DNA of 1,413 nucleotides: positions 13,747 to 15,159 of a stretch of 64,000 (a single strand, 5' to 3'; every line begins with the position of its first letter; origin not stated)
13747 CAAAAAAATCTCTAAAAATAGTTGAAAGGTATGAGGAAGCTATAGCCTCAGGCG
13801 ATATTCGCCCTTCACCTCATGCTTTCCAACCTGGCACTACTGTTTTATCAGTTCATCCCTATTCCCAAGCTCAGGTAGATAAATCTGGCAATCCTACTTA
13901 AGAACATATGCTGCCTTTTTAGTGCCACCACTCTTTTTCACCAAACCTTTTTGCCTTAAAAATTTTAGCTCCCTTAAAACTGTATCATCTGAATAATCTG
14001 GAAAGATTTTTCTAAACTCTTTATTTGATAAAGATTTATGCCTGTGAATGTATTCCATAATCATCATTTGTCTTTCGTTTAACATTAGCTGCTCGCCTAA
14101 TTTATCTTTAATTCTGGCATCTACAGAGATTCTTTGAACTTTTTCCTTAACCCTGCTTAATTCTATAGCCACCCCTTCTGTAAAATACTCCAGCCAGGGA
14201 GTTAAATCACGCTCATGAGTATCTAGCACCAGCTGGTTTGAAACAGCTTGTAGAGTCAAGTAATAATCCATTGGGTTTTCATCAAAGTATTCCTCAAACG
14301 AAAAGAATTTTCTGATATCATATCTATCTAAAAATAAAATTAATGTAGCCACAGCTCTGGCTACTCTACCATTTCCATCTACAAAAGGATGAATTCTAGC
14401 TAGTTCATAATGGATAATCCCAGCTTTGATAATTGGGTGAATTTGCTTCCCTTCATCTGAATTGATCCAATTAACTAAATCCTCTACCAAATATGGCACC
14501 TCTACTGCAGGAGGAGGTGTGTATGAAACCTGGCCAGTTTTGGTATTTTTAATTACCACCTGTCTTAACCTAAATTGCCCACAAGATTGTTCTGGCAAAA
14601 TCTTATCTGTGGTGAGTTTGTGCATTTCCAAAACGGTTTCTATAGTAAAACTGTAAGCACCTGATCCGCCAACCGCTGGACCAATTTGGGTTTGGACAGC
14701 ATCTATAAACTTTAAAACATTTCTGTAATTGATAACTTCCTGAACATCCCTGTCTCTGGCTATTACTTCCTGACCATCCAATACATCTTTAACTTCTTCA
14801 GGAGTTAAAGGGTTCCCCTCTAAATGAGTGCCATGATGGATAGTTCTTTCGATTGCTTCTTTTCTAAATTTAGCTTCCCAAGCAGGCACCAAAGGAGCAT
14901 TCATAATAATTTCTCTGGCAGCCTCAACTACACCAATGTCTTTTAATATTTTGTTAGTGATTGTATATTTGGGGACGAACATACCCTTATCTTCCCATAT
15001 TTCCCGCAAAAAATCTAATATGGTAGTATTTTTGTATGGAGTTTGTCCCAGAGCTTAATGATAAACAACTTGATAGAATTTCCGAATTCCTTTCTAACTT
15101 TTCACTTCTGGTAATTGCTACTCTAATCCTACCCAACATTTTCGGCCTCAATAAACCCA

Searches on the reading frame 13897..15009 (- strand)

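Call 46: search_protein_families(library=pfam, proteins=[window:13897-15009:-], max_evalue=0.001)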
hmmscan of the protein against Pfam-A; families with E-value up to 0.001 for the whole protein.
window:13897-15009:- (371 aa): 1 family
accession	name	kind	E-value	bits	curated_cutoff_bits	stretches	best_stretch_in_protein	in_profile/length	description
PF02661.23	Fic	-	2e-22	80.3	24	1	121-225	2-93/93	Fic/DOC family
